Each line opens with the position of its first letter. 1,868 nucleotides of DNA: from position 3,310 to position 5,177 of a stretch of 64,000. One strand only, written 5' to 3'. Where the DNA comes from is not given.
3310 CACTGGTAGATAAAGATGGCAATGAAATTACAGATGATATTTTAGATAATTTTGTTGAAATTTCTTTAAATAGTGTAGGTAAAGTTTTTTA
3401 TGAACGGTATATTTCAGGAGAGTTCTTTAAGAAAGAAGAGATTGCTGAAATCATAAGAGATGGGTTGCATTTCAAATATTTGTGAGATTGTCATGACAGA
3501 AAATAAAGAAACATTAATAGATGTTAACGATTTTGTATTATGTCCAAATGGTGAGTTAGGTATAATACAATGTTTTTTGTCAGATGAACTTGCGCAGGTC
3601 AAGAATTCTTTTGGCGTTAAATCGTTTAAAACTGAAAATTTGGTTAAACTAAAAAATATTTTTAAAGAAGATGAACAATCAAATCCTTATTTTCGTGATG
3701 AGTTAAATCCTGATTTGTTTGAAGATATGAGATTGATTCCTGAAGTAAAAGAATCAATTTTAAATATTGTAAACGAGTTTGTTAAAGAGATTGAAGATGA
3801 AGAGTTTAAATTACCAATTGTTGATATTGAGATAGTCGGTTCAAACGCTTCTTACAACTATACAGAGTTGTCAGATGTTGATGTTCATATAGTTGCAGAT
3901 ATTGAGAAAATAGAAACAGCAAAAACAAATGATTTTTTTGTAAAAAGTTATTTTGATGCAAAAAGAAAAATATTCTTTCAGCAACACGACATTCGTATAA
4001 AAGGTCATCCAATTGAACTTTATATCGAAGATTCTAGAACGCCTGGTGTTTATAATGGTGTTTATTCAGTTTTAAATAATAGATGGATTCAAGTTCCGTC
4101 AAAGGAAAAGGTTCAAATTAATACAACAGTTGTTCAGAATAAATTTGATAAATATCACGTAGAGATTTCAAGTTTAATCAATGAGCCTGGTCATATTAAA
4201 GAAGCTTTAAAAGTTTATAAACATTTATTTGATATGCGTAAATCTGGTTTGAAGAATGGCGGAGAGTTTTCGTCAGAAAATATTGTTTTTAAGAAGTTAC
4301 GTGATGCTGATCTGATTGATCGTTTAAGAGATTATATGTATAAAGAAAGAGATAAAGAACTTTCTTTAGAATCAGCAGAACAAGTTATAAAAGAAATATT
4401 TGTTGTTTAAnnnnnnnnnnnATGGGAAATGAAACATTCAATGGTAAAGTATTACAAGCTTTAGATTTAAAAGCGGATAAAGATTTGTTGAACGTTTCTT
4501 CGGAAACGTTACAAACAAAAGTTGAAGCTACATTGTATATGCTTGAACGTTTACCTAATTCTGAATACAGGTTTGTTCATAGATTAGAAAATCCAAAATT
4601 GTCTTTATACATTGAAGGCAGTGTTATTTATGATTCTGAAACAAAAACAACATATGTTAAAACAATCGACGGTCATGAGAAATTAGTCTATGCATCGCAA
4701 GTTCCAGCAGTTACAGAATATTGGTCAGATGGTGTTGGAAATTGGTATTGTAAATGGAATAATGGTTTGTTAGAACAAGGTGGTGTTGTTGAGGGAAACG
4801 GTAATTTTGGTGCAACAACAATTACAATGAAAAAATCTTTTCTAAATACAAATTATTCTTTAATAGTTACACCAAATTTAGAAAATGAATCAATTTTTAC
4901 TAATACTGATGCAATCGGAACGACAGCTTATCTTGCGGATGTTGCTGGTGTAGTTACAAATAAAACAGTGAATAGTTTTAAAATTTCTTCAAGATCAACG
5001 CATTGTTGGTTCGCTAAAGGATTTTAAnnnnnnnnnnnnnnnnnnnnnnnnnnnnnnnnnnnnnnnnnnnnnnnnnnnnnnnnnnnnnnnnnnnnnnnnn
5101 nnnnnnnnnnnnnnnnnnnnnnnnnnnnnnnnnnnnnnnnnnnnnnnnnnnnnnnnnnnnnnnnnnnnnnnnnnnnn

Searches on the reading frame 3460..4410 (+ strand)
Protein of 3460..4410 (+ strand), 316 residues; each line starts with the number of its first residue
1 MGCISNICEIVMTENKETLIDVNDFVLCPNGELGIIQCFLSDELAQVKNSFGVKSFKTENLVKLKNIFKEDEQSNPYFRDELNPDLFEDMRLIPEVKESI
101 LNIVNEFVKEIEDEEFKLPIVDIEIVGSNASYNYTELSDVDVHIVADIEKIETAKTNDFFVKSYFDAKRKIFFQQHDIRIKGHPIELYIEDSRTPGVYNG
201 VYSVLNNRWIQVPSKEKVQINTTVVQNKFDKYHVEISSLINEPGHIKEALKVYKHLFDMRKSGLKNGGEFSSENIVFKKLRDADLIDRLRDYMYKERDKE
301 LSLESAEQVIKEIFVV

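Call 6: search_protein_families(library=pfam, proteins=[window:3460-4410:+], max_evalue=0.01)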
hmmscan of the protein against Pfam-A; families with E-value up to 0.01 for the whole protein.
window:3460-4410:+ (316 aa): 1 family
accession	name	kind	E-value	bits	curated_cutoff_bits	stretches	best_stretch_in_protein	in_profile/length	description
PF01909.29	NTP_transf_2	-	0.00045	21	21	1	115-188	11-72/93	Nucleotidyltransferase domain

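Call 7: search_protein_families(library=phrogs, proteins=[window:3460-4410:+], max_evalue=0.001)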
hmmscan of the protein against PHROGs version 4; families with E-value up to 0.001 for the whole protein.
window:3460-4410:+ (316 aa): 1 family
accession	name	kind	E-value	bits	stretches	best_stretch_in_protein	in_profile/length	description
phrog_36119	-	unknown function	4.7e-45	154.9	1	78-303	21-247/247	-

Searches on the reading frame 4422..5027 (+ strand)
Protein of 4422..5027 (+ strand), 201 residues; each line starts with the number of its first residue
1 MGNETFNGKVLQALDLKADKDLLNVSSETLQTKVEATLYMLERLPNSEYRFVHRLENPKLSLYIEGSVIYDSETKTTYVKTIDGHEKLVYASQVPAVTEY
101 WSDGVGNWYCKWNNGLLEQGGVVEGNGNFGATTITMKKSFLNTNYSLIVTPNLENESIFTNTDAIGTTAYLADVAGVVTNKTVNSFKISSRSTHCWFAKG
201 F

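Call 6: search_protein_families(library=pfam, proteins=[window:4422-5027:+], max_evalue=0.01)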
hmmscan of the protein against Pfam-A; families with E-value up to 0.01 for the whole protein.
window:4422-5027:+ (201 aa): 1 family
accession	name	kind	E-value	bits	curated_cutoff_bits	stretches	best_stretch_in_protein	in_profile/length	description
PF21882.2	Gp53-like_C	-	0.00093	20.1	24.9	1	111-200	1-83/84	Putative tail fiber protein gp53-like, C-terminal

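Call 7: search_protein_families(library=phrogs, proteins=[window:4422-5027:+], max_evalue=0.001)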
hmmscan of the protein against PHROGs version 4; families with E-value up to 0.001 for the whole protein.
window:4422-5027:+ (201 aa): 0 families
